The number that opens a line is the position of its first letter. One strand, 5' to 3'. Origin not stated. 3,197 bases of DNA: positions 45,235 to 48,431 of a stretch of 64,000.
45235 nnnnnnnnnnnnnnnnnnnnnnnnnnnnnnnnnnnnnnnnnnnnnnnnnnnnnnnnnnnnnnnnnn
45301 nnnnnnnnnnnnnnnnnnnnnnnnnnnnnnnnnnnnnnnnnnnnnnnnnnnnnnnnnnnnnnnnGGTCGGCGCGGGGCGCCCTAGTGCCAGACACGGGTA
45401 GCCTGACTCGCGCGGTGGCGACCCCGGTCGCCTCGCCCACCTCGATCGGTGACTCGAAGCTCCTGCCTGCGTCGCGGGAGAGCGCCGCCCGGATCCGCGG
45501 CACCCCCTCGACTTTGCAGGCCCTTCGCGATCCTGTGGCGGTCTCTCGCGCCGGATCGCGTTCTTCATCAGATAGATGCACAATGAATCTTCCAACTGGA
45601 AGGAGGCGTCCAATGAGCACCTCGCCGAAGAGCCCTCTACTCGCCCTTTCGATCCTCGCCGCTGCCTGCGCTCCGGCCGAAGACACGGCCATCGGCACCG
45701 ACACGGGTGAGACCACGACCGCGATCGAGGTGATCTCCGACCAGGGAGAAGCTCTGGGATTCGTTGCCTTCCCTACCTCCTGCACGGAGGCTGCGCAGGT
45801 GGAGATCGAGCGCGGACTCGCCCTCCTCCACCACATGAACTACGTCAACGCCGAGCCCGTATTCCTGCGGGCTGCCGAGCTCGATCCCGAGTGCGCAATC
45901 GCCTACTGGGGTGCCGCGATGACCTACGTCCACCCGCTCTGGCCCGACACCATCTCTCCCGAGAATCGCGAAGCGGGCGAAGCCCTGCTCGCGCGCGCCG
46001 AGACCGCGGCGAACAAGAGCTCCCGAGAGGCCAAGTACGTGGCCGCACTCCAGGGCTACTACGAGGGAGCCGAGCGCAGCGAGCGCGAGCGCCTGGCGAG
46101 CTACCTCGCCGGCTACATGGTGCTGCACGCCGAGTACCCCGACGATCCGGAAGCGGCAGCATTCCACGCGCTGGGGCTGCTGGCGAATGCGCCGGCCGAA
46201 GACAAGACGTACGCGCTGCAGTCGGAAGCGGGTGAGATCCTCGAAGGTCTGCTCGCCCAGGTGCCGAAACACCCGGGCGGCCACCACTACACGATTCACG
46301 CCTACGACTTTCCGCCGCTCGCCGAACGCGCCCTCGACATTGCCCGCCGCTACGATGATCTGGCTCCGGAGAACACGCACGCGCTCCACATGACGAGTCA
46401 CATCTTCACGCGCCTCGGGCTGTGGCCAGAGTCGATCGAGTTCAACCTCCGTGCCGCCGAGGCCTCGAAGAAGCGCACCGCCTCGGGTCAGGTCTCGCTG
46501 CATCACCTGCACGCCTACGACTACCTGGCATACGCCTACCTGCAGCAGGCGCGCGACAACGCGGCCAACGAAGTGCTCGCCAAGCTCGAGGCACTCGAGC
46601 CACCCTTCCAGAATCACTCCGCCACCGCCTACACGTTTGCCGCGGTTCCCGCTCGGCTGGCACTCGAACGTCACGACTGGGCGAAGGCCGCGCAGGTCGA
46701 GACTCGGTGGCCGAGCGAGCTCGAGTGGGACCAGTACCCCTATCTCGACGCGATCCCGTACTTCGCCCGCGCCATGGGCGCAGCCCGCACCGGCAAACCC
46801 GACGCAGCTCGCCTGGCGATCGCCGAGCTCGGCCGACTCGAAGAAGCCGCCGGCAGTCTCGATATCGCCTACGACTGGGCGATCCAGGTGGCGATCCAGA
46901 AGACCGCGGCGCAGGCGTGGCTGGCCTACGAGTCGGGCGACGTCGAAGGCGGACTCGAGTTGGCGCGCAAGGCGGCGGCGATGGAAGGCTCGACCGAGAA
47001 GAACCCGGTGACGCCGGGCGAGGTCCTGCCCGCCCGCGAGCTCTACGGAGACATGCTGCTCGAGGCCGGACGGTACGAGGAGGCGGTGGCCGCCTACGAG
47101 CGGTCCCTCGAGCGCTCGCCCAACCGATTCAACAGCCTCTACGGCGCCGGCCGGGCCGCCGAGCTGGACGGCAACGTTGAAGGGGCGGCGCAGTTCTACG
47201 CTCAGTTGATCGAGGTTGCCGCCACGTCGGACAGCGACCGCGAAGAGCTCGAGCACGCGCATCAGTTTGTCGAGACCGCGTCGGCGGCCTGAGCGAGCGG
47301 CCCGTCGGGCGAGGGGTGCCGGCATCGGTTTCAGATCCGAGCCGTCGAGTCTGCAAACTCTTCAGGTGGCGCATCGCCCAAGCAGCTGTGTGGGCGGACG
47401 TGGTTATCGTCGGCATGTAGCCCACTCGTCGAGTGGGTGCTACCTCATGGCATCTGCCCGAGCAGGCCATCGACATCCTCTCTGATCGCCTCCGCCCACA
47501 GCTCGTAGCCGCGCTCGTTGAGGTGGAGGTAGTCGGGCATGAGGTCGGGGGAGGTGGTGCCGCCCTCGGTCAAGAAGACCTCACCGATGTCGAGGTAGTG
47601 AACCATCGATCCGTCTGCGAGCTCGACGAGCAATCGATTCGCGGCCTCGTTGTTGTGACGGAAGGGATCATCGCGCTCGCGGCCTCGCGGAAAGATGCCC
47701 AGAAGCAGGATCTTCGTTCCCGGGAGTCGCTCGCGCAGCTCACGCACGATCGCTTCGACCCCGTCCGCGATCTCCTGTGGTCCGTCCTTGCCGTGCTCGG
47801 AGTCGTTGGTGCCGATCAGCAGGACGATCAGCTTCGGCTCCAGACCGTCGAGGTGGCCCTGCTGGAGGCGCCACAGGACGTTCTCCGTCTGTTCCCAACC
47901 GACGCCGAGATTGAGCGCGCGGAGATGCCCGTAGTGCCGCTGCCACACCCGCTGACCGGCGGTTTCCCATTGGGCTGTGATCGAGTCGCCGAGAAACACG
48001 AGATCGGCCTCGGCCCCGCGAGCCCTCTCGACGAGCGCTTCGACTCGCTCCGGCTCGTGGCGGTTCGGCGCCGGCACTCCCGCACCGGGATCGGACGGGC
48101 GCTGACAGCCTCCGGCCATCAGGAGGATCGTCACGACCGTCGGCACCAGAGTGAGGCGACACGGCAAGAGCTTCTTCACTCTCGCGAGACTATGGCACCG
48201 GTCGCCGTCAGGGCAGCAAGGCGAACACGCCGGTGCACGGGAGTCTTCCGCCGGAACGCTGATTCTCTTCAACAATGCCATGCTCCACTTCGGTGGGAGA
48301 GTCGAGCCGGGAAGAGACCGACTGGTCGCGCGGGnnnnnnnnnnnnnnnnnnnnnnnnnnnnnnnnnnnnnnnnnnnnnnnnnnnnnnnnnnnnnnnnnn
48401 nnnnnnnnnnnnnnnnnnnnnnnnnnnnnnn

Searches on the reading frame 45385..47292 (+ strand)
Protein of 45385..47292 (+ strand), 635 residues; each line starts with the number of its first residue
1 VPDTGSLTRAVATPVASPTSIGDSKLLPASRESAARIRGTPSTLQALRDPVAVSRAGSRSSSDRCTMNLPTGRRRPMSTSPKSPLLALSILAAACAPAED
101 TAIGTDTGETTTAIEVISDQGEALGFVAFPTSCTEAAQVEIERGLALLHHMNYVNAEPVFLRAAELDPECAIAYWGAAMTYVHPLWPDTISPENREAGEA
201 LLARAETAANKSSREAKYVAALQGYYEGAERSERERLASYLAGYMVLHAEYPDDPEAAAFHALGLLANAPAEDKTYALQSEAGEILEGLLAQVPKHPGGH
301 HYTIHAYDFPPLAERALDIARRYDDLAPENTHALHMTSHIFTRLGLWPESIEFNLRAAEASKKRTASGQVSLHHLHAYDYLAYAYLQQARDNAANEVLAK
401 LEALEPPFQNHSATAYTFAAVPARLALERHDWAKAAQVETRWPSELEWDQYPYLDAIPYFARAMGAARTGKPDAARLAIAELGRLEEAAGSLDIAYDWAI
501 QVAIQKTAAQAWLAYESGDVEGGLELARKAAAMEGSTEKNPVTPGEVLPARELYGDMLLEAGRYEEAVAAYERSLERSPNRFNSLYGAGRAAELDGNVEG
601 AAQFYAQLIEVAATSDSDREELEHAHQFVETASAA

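Call 60: search_protein_families(library=pfam, max_evalue=0.00001, proteins=[window:45385-47292:+])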
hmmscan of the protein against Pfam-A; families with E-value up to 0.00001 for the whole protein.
window:45385-47292:+ (635 aa): 3 families
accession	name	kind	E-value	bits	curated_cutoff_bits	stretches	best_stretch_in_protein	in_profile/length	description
PF13432.12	TPR_16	-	5.6e-12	46.3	32.7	2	558-612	7-59/65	Tetratricopeptide repeat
PF13176.12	TPR_7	-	3.1e-06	27.3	27.9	0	555-579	6-32/36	Tetratricopeptide repeat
PF00515.34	TPR_1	-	4.8e-06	26.6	27.8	0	555-580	8-33/34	Tetratricopeptide repeat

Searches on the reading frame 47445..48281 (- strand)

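Call 60: search_protein_families(library=pfam, max_evalue=0.00001, proteins=[window:47445-48281:-])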
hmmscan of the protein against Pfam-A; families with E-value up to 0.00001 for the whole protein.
window:47445-48281:- (278 aa): 2 families
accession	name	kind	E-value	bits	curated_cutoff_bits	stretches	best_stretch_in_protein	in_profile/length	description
PF13472.12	Lipase_GDSL_2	-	8.7e-32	111.5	32.9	1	96-261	1-178/178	GDSL-like Lipase/Acylhydrolase family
PF00657.28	Lipase_GDSL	-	2.7e-12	47.7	23.6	1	94-266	1-208/208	GDSL-like Lipase/Acylhydrolase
